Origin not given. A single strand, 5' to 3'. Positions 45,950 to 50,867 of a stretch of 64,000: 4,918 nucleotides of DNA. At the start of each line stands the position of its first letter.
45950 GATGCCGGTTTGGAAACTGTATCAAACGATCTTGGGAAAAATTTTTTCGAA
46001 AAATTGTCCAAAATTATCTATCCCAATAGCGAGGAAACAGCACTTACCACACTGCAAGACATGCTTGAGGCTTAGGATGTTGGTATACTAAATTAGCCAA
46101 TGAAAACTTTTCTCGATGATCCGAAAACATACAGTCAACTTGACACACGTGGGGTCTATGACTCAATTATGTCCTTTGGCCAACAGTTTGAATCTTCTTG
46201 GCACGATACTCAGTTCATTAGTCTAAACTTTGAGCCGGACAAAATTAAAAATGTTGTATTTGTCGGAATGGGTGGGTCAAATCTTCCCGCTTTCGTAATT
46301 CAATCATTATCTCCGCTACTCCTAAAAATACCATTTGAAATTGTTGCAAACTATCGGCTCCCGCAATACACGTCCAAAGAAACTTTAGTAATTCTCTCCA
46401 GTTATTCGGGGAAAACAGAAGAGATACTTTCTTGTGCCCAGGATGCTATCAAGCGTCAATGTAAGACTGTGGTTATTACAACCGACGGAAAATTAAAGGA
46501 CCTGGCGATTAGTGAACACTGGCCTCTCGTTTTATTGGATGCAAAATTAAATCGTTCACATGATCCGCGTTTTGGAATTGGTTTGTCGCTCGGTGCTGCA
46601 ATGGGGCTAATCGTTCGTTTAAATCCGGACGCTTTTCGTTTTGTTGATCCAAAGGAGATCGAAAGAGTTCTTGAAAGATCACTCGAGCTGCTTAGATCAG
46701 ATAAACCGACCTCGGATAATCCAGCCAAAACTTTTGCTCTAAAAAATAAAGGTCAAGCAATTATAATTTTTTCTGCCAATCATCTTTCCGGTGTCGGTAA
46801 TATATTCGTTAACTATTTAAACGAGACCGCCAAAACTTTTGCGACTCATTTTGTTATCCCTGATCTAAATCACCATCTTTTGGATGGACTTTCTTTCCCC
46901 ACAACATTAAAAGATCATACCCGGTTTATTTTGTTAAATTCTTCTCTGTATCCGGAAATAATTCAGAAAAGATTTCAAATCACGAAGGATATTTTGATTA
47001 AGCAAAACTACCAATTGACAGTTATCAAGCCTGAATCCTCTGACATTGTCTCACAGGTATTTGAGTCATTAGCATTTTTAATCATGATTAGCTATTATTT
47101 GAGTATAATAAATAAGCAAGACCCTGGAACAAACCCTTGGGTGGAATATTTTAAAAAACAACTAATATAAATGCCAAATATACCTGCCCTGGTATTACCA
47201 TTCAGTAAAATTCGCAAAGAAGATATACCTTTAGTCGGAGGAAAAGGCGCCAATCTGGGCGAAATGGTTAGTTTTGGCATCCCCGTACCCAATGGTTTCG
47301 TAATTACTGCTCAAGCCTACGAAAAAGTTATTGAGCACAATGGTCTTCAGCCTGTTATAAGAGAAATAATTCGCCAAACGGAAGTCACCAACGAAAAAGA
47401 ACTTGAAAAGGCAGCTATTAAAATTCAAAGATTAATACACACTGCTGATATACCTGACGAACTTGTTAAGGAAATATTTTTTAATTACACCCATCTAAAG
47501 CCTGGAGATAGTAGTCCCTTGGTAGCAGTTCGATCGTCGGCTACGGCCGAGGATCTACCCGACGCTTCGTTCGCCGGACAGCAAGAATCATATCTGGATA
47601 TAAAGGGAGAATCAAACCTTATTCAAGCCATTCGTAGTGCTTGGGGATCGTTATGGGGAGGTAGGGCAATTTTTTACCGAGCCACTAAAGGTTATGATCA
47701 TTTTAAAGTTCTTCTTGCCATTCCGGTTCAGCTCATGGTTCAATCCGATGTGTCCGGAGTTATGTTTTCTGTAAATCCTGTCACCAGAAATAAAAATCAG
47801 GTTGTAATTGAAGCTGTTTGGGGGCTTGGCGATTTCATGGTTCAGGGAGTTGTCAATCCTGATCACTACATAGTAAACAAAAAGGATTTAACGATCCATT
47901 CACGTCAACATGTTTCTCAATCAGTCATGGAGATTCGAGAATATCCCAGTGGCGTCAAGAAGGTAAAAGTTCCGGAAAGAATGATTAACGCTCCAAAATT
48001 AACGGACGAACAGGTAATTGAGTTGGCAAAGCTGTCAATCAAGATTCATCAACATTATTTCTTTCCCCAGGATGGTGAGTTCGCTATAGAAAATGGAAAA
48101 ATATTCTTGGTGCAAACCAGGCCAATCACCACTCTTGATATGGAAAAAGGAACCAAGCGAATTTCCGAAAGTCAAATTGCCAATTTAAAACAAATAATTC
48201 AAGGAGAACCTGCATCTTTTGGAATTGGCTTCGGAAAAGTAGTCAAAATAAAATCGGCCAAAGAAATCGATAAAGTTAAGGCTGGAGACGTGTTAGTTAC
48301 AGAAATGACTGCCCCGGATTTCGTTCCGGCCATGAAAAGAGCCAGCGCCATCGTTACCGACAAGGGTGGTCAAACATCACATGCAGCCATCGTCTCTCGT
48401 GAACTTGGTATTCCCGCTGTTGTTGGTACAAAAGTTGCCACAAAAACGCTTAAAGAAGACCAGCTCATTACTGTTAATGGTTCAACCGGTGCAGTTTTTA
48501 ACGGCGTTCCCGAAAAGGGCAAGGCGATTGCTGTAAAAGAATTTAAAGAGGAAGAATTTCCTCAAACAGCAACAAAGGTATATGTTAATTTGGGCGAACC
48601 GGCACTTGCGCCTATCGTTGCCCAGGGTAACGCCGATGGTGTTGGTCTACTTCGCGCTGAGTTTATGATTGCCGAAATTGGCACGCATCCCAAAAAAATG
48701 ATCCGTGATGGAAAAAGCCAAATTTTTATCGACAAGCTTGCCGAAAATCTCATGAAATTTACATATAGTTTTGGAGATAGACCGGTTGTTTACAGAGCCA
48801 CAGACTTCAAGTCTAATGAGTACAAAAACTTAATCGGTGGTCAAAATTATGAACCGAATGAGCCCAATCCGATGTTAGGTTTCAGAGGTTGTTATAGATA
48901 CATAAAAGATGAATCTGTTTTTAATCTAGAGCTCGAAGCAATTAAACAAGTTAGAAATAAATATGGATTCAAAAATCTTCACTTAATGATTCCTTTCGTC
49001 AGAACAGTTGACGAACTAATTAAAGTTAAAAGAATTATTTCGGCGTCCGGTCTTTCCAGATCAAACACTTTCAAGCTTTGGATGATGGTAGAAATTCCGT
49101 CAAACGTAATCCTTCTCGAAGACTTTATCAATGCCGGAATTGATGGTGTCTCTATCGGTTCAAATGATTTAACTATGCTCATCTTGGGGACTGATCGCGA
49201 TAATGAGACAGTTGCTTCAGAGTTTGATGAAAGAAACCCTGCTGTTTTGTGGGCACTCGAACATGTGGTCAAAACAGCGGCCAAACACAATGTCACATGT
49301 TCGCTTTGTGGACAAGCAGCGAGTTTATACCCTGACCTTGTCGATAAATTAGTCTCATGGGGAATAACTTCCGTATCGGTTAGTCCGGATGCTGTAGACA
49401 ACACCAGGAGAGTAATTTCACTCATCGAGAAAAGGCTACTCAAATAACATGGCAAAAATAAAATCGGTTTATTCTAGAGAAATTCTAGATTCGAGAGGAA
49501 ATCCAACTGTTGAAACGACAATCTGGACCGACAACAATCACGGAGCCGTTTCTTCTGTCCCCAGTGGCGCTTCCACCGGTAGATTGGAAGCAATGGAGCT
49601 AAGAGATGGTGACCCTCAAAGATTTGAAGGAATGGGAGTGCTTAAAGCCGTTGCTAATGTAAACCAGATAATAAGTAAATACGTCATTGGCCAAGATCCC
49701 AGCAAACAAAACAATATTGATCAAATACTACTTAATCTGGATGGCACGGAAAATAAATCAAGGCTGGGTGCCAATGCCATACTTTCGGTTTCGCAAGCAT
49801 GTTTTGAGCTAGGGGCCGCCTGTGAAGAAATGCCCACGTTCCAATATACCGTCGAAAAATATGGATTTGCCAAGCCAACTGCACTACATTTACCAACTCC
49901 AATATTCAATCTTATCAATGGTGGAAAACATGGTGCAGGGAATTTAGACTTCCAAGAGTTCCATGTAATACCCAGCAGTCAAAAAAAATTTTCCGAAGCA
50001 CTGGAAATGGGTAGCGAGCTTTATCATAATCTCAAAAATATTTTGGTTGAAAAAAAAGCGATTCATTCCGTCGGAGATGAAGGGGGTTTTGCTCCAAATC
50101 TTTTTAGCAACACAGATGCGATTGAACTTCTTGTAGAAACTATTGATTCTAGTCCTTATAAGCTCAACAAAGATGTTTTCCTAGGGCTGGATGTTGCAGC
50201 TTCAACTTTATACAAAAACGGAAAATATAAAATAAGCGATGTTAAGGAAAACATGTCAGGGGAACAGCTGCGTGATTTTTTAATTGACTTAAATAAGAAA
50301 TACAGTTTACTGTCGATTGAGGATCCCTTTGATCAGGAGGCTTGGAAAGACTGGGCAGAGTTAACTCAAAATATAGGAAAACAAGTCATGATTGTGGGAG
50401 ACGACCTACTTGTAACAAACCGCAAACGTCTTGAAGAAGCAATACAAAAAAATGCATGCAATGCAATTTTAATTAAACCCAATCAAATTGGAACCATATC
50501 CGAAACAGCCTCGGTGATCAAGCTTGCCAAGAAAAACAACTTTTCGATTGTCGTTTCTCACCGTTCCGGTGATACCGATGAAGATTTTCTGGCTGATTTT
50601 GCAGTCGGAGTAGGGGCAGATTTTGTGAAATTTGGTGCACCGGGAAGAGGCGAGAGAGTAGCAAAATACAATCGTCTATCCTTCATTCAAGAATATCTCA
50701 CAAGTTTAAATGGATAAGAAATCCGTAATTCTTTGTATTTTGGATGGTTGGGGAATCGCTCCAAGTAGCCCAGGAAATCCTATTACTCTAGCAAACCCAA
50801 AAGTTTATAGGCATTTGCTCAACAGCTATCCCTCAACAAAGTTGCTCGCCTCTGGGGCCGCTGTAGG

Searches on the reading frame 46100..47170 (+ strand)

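Call 75: search_protein_families(library=pfam, proteins=[window:46100-47170:+], max_evalue=0.00001)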
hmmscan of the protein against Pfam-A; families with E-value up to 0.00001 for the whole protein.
window:46100-47170:+ (356 aa): 1 family
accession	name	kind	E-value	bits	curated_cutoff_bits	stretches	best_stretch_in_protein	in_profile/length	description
PF10432.14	bact-PGI_C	-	6.1e-24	85.1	24.5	1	206-355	2-151/151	Bacterial phospho-glucose isomerase C-terminal SIS domain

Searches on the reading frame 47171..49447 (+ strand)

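Call 75: search_protein_families(library=pfam, proteins=[window:47171-49447:+], max_evalue=0.00001)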
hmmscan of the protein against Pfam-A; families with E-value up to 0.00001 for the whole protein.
window:47171-49447:+ (758 aa): 3 families
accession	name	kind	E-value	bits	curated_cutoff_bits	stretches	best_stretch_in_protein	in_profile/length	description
PF01326.24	PPDK_N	-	7.2e-104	348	27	1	20-332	2-322/328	Pyruvate phosphate dikinase, AMP/ATP-binding domain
PF02896.24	PEP-utilizers_C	-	7.5e-67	226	22.8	1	461-750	13-289/293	PEP-utilising enzyme, PEP-binding domain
PF00391.29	PEP-utilizers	-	3.7e-28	97.4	23.1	1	370-440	2-72/72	PEP-utilising enzyme, mobile domain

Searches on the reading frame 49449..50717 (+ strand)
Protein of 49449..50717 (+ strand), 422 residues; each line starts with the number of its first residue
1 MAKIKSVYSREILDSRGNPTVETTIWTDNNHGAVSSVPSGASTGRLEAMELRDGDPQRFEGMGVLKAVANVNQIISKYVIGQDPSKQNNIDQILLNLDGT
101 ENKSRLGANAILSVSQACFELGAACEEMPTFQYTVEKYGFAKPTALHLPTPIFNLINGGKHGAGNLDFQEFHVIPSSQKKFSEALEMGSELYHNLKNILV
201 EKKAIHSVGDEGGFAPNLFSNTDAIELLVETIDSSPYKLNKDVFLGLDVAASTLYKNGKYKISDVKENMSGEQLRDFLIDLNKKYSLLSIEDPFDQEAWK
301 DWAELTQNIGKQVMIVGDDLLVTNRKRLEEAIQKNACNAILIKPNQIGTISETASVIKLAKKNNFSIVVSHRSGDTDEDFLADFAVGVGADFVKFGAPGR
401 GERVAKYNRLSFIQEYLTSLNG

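Call 75: search_protein_families(library=pfam, proteins=[window:49449-50717:+], max_evalue=0.00001)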
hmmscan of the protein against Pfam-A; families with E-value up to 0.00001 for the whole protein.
window:49449-50717:+ (422 aa): 3 families
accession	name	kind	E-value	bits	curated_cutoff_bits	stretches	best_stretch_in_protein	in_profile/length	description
PF00113.28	Enolase_C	-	3.3e-94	315.9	21.5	1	147-419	3-283/296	Enolase, C-terminal TIM barrel domain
PF03952.21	Enolase_N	-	2.1e-49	167.5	35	1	4-133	1-130/131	Enolase, N-terminal domain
PF13378.12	MR_MLE_C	-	4e-08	33.7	29.4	1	264-368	50-151/219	Enolase C-terminal domain-like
